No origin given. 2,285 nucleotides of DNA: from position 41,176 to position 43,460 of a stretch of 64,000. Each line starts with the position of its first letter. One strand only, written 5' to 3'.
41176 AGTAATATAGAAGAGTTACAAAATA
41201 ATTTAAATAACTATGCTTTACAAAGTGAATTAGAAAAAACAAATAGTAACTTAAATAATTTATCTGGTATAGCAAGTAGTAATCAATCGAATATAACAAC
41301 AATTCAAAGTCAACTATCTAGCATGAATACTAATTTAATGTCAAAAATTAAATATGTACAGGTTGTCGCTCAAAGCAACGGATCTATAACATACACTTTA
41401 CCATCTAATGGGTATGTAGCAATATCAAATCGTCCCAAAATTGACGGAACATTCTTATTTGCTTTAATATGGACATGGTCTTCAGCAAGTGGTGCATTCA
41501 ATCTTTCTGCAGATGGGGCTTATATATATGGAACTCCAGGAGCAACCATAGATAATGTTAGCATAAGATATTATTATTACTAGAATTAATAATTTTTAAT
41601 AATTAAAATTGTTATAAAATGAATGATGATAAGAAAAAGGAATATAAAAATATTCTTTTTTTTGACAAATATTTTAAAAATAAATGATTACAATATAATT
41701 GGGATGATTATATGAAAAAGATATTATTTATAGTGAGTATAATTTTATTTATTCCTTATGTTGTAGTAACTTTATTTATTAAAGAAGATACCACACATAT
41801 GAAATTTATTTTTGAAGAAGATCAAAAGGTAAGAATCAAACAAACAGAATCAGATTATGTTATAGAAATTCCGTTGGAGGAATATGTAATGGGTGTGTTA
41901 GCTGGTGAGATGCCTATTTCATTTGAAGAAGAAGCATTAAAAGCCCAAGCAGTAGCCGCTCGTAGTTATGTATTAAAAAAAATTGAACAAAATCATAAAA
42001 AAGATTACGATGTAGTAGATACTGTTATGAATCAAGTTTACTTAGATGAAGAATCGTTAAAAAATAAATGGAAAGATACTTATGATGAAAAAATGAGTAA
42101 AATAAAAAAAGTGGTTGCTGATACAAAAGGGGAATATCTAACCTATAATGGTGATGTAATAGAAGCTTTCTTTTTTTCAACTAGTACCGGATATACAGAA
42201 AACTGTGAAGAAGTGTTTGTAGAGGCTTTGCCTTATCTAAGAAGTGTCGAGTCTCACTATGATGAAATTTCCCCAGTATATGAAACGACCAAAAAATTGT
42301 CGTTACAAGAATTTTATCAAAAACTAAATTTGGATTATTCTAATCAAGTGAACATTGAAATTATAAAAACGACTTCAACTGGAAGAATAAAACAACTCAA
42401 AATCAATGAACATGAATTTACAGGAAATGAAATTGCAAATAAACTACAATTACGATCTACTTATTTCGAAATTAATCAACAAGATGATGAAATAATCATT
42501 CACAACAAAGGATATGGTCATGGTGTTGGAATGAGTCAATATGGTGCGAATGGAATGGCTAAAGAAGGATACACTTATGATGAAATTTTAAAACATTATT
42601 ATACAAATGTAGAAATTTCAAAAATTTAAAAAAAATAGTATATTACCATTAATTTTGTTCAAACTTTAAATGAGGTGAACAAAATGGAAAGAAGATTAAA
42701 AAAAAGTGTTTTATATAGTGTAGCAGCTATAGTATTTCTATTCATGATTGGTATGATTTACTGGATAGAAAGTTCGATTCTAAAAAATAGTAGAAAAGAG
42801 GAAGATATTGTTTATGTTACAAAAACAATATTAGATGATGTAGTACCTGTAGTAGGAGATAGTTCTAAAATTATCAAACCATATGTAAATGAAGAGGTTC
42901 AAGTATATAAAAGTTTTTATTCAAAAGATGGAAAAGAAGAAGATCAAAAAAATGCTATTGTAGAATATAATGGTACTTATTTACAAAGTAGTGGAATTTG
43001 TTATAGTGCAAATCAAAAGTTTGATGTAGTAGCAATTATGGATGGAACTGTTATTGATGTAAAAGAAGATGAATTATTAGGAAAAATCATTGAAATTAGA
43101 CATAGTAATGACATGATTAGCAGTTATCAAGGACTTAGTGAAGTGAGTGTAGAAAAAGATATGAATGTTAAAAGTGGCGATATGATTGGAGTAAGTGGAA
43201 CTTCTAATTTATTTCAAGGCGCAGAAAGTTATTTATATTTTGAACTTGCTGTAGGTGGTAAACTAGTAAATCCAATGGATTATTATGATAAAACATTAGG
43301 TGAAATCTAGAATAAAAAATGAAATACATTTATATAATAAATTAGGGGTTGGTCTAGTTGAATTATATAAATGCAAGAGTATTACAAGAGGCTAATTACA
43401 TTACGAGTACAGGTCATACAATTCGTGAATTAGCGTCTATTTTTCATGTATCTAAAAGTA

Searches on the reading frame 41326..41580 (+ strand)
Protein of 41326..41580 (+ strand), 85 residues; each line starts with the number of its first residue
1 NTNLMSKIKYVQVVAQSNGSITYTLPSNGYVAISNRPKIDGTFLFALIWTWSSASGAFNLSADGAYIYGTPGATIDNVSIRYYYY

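Call 47: search_protein_representatives(protein=window:41326-41580:+)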
Query: 85 residues. Proteins with E-value up to 0.001 (for the whole library): 49; up to 1e-10: 4; up to 1e-30: 1. The best 49 are listed.
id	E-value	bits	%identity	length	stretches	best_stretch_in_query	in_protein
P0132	2.3e-31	123.5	44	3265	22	28-73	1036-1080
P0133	1.4e-21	92.3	54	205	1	6-85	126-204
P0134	3.6e-14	68.7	39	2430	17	8-40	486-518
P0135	7.0e-11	58.2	34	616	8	36-74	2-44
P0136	3.4e-08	49.7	28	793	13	16-36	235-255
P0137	8.3e-08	48.4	45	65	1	25-84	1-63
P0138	9.6e-08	48.2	39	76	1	20-84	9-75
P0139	9.7e-08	48.2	27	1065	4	11-78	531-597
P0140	2.4e-07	47.0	34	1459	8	18-74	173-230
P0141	3.7e-07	46.4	42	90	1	7-84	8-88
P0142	5.2e-07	45.9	50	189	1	23-84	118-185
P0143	7.1e-07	45.5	40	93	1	18-85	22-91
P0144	7.2e-07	45.4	29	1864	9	32-72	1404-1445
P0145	8.4e-07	45.2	41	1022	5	28-75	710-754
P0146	9.9e-07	45.0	44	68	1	24-84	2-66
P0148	1.6e-06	44.4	42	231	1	17-84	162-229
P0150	2.2e-06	43.9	43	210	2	23-84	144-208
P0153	7.9e-06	42.1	45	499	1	23-84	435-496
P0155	1.1e-05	41.7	44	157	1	24-84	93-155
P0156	1.3e-05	41.4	47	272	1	8-85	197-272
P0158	2.6e-05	40.5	44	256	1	22-85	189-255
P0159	3.5e-05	40.1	34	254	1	2-84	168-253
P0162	7.3e-05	39.1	44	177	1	22-85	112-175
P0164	9.0e-05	38.8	43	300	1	22-84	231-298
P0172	3.6e-04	36.8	37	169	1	10-84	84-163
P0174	4.9e-04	36.4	42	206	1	14-85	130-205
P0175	5.4e-04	36.3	40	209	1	23-84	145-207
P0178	7.8e-04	35.8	44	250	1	23-84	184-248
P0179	8.7e-04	35.6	39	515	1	16-84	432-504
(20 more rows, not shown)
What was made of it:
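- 41326..41580 (+): Copy 3 tip: an 8-strand beta sandwich homologous to the C-terminal domain of phage tail-fibre or receptor-binding proteins. 49 homologues, mostly C-terminal in non-pilin proteins (call 47).
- On Phage tail-fibre / receptor-binding protein C-terminal head domains: There are 49 hits at E of 1e-3 or better in 1.84 billion representatives (call 47).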

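Call 49: search_protein_families(library=phrogs, proteins=[P0133, P0153, P0159, P0164, P0179, P0156, P0178, P0150, P0158, P0175], max_evalue=0.001)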
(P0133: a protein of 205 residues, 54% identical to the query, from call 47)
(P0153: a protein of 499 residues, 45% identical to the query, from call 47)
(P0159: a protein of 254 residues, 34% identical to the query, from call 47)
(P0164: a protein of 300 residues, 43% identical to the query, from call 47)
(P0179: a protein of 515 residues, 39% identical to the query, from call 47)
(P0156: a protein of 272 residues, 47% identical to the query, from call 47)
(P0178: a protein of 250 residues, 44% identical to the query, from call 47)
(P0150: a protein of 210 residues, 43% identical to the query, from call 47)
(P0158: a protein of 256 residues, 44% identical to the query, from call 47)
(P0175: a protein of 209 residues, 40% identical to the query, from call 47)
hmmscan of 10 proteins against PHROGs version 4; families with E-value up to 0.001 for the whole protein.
P0133 (205 aa): 0 families

P0153 (499 aa): 2 families
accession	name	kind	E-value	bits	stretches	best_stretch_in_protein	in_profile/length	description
phrog_13289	-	tail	6.2e-12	45.4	1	58-146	610-692/938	tail protein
phrog_6616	-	tail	1.9e-05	23.8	1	89-156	744-814/991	tail protein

P0159 (254 aa): 4 families
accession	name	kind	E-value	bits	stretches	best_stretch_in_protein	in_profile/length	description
phrog_9994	-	unknown function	1.4e-59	203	1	1-186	1-187/294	-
phrog_13141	-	unknown function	1.7e-47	163.1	1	1-177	3-171/297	-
phrog_25635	-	unknown function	4e-47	162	1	1-179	1-179/319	-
phrog_13571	-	head and packaging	0.00031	21.1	1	37-144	34-142/356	virion structural protein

P0164 (300 aa): 0 families

P0179 (515 aa): 5 families
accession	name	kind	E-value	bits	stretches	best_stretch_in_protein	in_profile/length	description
phrog_28169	-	unknown function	3.2e-11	44.7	0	98-117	129-148/160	-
phrog_8378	-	tail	8.3e-08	31.5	1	93-286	934-1133/1446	tail fiber protein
phrog_21722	-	tail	1.8e-07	31.1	1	190-233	196-236/576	long tail fiber protein distal subunit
phrog_10316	-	tail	6.6e-07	28.2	0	209-289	557-633/1471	tail fiber protein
phrog_21109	-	unknown function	4.6e-05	24.9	0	183-221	35-72/110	-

P0156 (272 aa): 0 families

P0178 (250 aa): 1 family
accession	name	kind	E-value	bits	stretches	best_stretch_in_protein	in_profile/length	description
phrog_33513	-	unknown function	0.00015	20.8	1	37-113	118-201/1042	-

P0150 (210 aa): 1 family
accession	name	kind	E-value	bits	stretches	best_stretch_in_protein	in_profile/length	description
phrog_19466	-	unknown function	0.00019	22.3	0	70-106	5-42/137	-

P0158 (256 aa): 1 family
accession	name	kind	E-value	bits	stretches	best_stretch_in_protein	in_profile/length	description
phrog_3971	-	unknown function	0.00014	22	1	92-174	94-177/331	-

P0175 (209 aa): 2 families
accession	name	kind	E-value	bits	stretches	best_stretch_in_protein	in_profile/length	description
phrog_24369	-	tail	0.00036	19.2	1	42-122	497-573/1396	tail fiber protein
phrog_3639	-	tail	0.00096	19.4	0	30-99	164-229/474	minor tail protein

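Call 50: search_protein_families(library=pfam, proteins=[P0133, P0153, P0159, P0164, P0179, P0156, P0178, P0150, P0158, P0175], max_evalue=0.01)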
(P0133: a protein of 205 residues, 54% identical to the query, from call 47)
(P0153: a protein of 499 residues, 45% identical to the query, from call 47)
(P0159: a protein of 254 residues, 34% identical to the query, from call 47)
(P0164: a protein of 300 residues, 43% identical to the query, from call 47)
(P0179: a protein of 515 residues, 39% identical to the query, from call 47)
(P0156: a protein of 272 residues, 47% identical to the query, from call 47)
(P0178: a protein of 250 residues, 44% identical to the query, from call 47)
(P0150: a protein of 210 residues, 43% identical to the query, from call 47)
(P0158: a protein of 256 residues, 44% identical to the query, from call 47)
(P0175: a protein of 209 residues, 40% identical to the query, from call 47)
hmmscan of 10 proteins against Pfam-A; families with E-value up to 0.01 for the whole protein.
P0133 (205 aa): 3 families
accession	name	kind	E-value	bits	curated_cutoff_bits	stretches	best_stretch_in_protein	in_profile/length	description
PF22337.1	Phage_fiber_rpt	-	3.5e-14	52.6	27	1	57-86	1-30/34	Phage tail fiber repeats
PF03210.18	Paramyx_P_V_C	-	0.00052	20.4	25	0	98-134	7-43/154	Paramyxovirus P/V phosphoprotein C-terminal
PF05580.18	Peptidase_S55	-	0.0063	17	25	1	46-112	24-87/210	SpoIVB peptidase S55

P0153 (499 aa): 0 families

P0159 (254 aa): 0 families

P0164 (300 aa): 0 families

P0179 (515 aa): 2 families
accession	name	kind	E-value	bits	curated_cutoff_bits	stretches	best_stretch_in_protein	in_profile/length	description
PF12789.12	PTR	-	3.3e-06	27.5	27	1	86-133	15-53/60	Phage tail repeat like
PF12425.13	DUF3673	-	0.00087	19.5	22.3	0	160-179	14-33/53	Protein of unknown function (DUF3673)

P0156 (272 aa): 0 families

P0178 (250 aa): 0 families

P0150 (210 aa): 1 family
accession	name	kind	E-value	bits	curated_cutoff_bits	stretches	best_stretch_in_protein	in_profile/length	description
PF24243.1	Phage_tail_C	-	7.5e-10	38.4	23.7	2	38-59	6-25/26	Phage tail tip domain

P0158 (256 aa): 0 families

P0175 (209 aa): 0 families

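Call 54: find_related_loci(query=P0133, collection=viral_contigs, flank=8000)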
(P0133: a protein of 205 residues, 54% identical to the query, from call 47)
Query P0133 (205 aa) in viral_contigs; peptide patterns used: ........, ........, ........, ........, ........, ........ (x = any residue, [..] = any of these).
35 stretches matched a pattern, but none encodes a relative of the query by tblastn (E <= 1e-3).

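Call 56: search_dna_similar(query=window:41326-41580:+, collection=phages, mode=protein, max_evalue=0.01, max_rows=15)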
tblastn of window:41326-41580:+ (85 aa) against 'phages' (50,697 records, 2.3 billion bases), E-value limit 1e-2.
No match.

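Call 59: find_encoding_contigs(protein=P0133, flank=10000, max_places=4)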
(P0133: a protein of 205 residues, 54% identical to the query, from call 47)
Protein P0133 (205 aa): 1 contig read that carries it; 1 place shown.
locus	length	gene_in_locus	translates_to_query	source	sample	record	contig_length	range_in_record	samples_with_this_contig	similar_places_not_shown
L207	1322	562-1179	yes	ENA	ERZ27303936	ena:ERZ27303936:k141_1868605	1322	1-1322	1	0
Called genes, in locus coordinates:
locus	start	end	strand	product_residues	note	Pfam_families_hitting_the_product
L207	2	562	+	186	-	?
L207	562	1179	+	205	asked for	PF22337:Phage_fiber_rpt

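Call 70: predict_structure(alignment_id=A5)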
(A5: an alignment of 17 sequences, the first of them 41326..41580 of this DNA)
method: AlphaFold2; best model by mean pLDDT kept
length: 85 residues; sequences in the alignment: 17
mean_pLDDT: 94.2   pTM: 0.80
mean pLDDT of the five models: 94.2, 94.2, 93.9, 91.7, 91.0
residues with pLDDT >= 90: 78; 70-90: 5; 50-70: 2; < 50: 0
segments of 3 or more residues with pLDDT < 50: none
pLDDT, mean of each block of 10 residues (from residue 1): 80 94 96 95 96 97 97 98 96
secondary structure, 60 per line:
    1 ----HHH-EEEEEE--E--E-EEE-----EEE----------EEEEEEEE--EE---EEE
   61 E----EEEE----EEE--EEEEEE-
elements in order: E9-14 E22-24 E30-32 E43-50 E58-61 E66-69 E74-76 E79-84
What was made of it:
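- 41326..41580 (+): AF2 pLDDT 94.2, pTM 0.80 (call 70).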

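Call 72: fold_search(model_id=the predicted structure, library=pdb)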
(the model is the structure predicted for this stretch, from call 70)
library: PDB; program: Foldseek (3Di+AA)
matches with E <= 10: 636; with E <= 0.001: 0
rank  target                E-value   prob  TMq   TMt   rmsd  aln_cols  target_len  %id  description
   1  6ct8                  1.1e-01  0.47  0.35  0.16   6.0        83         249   16  Selenomethionine structure of N-truncated R2-type pyocin tail fiber at 2.6 angstrom resolution (released 2019-02-20)
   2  7ukj_A                4.0e-01  0.33  0.38  0.08   6.5        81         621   14  In situ cryo-EM structure of bacteriophage Sf6 portal:gp7 complex at 2.7A resolution (released 2022-12-21)
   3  6cl6_A                4.0e-01  0.18  0.31  0.12   6.3        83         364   17  Structure of P. aeruginosa R2 pyocin fiber PA0620 comprising C-terminal residues 323-691 (released 2018-06-27)
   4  8hqo_P                4.5e-01  0.28  0.30  0.17   9.0        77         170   13  Neck of DT57C bacteriophage in the full state (released 2023-12-13)
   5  4a0t_B                5.4e-01  0.07  0.22  0.13  11.6        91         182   14  Structure of the carboxy-terminal domain of bacteriophage T7 fibre gp17 containing residues 371-553. (released 2012-05-30)
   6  4aod_A                5.8e-01  0.04  0.19  0.09  16.5        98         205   11  Biomphalaria glabrata Acetylcholine-binding protein type 1 (BgAChBP1) (released 2012-08-29)
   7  6gyb_B                8.7e-01  0.04  0.19  0.12  10.3        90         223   12  Cryo-EM structure of the bacteria-killing type IV secretion system core complex from Xanthomonas citri (released 2018-10-24)
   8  4a0t_A                9.3e-01  0.06  0.22  0.13  11.6        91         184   14  Structure of the carboxy-terminal domain of bacteriophage T7 fibre gp17 containing residues 371-553. (released 2012-05-30)
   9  7vmh_C                9.3e-01  0.03  0.17  0.15  13.6        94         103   12  Crystal structure of Arabidopsis thaliana HDT4 (released 2022-09-21)
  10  3wmp_A                9.8e-01  0.16  0.36  0.34   7.3        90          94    8  Crystal structure of SLL-2 (released 2015-01-14)
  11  7eea_C                1.0e+00  0.10  0.29  0.07   7.2        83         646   18  Cyanophage Pam1 tailspike receptor-binding domain (released 2021-10-20)
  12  7vrr_B                1.0e+00  0.06  0.23  0.21  10.9        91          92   10  Crystal structure of Arabidopsis thaliana HDT1 (released 2022-09-21)
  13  4a0u_B                1.0e+00  0.06  0.23  0.13  10.1        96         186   10  Structure of the carboxy-terminal domain of bacteriophage T7 fibre gp17 containing residues 371-553, C2221 crystal for (released 2012-05-30)
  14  5fpi_A                1.0e+00  0.02  0.16  0.08  13.5        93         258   11  Mu2 adaptin subunit of the AP2 adaptor (C-terminal domain) complexed with Integrin alpha4 internalisation peptide QYKS (released 2016-01-20)
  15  4a0u_A                1.1e+00  0.06  0.23  0.14  11.4        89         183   12  Structure of the carboxy-terminal domain of bacteriophage T7 fibre gp17 containing residues 371-553, C2221 crystal for (released 2012-05-30)
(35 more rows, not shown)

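Call 75: fold_search(model_id=the predicted structure, library=viral)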
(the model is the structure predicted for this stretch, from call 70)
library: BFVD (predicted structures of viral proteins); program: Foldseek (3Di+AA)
matches with E <= 10: 727; with E <= 0.001: 0
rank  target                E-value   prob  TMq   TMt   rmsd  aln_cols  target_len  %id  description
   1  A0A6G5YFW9            1.1e-02  0.51  0.28  0.10   9.0        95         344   22  (no name in the UniProt tables at hand)
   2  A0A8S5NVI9            6.3e-02  0.41  0.29  0.13   9.1        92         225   12  Putative phage tail fibre N-terminal domain-containing protein [Siphoviridae sp. ctiPM17]
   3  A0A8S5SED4            7.5e-02  0.33  0.27  0.13   8.7        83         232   17  Uncharacterized protein [Siphoviridae sp. ctnpt50]
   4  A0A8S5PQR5            8.0e-02  0.28  0.28  0.07  15.6        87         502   18  Uncharacterized protein [Siphoviridae sp. ct96x5]
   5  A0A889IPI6            8.5e-02  0.63  0.31  0.14   6.9        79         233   19  (no name in the UniProt tables at hand)
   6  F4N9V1                9.6e-02  0.54  0.36  0.10   5.9        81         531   16  Putative tail fiber protein gp53-like C-terminal domain-containing protein [Pantoea phage LIMEzero]
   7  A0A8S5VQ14            1.1e-01  0.18  0.27  0.21   9.1        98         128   12  Uncharacterized protein [Ackermannviridae sp.]
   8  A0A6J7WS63            1.3e-01  0.44  0.36  0.20   9.0        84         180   17  Uncharacterized protein [uncultured Caudovirales phage]
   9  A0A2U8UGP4            1.4e-01  0.63  0.40  0.42   5.3        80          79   18  (no name in the UniProt tables at hand)
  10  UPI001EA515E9         1.4e-01  0.16  0.25  0.14  10.0        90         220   17  (no name look-up for this kind of identifier)
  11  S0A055                1.6e-01  0.14  0.27  0.17   9.5        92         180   16  Structural protein [Cellulophaga phage phi17:2]
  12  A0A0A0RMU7            1.7e-01  0.47  0.38  0.07   7.1        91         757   12  Tail spike protein [Bacillus phage Mater]
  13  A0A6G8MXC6            1.7e-01  0.13  0.24  0.23   9.1        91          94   14  Uncharacterized protein [Cedratvirus kamchatka]
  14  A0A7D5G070            1.8e-01  0.33  0.30  0.05   9.7        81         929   12  Preneck appendage protein [Escherichia phage vB_EcoP_SP5M]
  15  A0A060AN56            2.1e-01  0.33  0.37  0.10   8.0       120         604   17  Tail assembly protein [Enterococcus phage IME-EFm1]
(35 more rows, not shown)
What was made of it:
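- The best Foldseek E-values are 0.11 in PDB (R2 pyocin fibre) and 0.011 in BFVD (calls 72, 75).
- Tried and rejected: Tip model against PDB and BFVD: nothing significant (calls 72, 75).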

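Call 82: search_solved_structures(query=A5, max_evalue=1)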
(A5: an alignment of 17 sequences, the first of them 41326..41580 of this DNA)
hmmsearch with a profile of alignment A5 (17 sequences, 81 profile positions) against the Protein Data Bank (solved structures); distinct sequences matched with E-value up to 1: 3.
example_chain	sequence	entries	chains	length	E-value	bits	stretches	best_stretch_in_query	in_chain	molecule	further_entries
4il7_A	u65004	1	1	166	0.25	14.5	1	16-75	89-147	Putative uncharacterized protein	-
3j31_Q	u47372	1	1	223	0.41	13.8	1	16-75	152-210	A223 penton base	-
6bo3_A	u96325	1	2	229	0.56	13.4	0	16-75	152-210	Uncharacterized protein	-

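Call 85: find_related_loci(query=window:41326-41580:+, collection=viral_contigs, flank=8000)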
Query window:41326-41580:+ (85 aa) in viral_contigs; peptide patterns used: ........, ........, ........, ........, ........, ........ (x = any residue, [..] = any of these).
5 stretches matched a pattern, but none encodes a relative of the query by tblastn (E <= 1e-3).

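Call 86: search_protein_families(library=pfam, proteins=[L207:2-559:+, P0148, P0142, P0174, P0172, P0155, P0162], max_evalue=0.01)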
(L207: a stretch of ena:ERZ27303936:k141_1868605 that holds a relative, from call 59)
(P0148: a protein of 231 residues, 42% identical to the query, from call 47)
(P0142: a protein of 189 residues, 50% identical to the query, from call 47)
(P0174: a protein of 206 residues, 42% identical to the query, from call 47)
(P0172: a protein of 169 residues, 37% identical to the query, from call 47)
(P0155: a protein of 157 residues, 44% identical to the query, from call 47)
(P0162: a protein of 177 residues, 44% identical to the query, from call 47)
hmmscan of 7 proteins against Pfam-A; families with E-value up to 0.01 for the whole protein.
L207:2-559:+ (186 aa): 2 families
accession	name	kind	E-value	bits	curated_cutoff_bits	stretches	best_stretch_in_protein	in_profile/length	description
PF21939.1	Gp10_C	-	2.5e-25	90.5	27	1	46-185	2-139/139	Baseplate structural protein Gp10, C-terminal domain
PF22337.1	Phage_fiber_rpt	-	9.8e-06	25.6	27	1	1-30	4-33/34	Phage tail fiber repeats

P0148 (231 aa): 0 families

P0142 (189 aa): 0 families

P0174 (206 aa): 0 families

P0172 (169 aa): 0 families

P0155 (157 aa): 0 families

P0162 (177 aa): 0 families
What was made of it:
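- On Phage tail-fibre / receptor-binding protein C-terminal head domains: Phage signatures appear in calls 49, 50 and 86.
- It lies next to a Gp10_C baseplate or fibre gene (call 86).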

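Call 102: find_encoding_contigs(protein=P0156, flank=10000, max_places=2)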
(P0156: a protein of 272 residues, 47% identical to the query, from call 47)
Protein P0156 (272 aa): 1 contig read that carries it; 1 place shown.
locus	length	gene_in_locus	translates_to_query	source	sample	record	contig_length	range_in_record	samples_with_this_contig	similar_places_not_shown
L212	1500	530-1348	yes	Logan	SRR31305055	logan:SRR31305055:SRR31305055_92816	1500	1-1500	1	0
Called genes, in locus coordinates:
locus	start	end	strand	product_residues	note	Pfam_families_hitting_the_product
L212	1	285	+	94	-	?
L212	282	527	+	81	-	-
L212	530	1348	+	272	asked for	-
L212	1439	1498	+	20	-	?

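Call 103: find_encoding_contigs(protein=P0164, flank=10000, max_places=2)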
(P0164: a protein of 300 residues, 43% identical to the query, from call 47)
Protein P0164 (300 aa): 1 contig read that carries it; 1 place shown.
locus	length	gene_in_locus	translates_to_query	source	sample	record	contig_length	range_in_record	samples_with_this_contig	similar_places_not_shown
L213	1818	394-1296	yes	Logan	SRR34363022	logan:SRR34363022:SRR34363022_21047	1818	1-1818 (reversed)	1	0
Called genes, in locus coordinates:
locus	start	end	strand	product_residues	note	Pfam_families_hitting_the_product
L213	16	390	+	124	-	-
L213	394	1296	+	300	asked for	-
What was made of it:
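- Tried and rejected: The contigs were too short to be informative (calls 102, 103).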

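Call 104: find_encoding_contigs(protein=P0153, flank=10000, max_places=2)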
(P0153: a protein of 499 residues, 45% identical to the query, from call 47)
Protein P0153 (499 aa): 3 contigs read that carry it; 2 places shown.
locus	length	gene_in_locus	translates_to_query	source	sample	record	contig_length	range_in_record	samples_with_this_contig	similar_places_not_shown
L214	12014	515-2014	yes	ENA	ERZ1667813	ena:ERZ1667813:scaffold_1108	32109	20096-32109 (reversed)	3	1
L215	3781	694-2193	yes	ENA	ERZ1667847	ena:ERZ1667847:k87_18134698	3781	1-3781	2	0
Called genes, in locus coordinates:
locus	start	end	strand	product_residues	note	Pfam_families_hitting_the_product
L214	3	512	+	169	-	?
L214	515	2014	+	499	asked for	-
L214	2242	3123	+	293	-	PF25309:ELLD, PF08239:SH3_3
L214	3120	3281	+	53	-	-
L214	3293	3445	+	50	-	-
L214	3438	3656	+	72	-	-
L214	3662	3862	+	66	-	PF16945:Phage_r1t_holin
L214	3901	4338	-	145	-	-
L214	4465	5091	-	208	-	-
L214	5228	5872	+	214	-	PF00847:AP2 (weak)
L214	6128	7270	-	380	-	PF14659:Phage_int_SAM_3, PF00589:Phage_integrase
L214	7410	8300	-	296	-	-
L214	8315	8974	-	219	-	PF01381:HTH_3, PF12844:HTH_19, PF13560:HTH_31, PF00717:Peptidase_S24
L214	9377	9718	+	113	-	-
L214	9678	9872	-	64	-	-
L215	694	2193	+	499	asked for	-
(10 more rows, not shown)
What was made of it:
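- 41326..41580 (+): Phage signatures and context (calls 49, 50, 86, 104).
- On Phage tail-fibre / receptor-binding protein C-terminal head domains: The position before the lysis cassette is shown in call 104.
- It sits directly upstream of an endolysin and an r1t holin, on a contig that also has an integrase and an S24 repressor (calls 49, 50, 104).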

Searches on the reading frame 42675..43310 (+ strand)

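Call 17: search_protein_families(library=pfam, proteins=[window:42675-43310:+], max_evalue=0.001)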
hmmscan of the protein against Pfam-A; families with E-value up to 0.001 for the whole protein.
window:42675-43310:+ (211 aa): 1 family
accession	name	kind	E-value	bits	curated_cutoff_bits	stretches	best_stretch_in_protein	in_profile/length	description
PF01551.29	Peptidase_M23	-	4e-18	65.9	28.7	1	105-200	3-96/96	Peptidase family M23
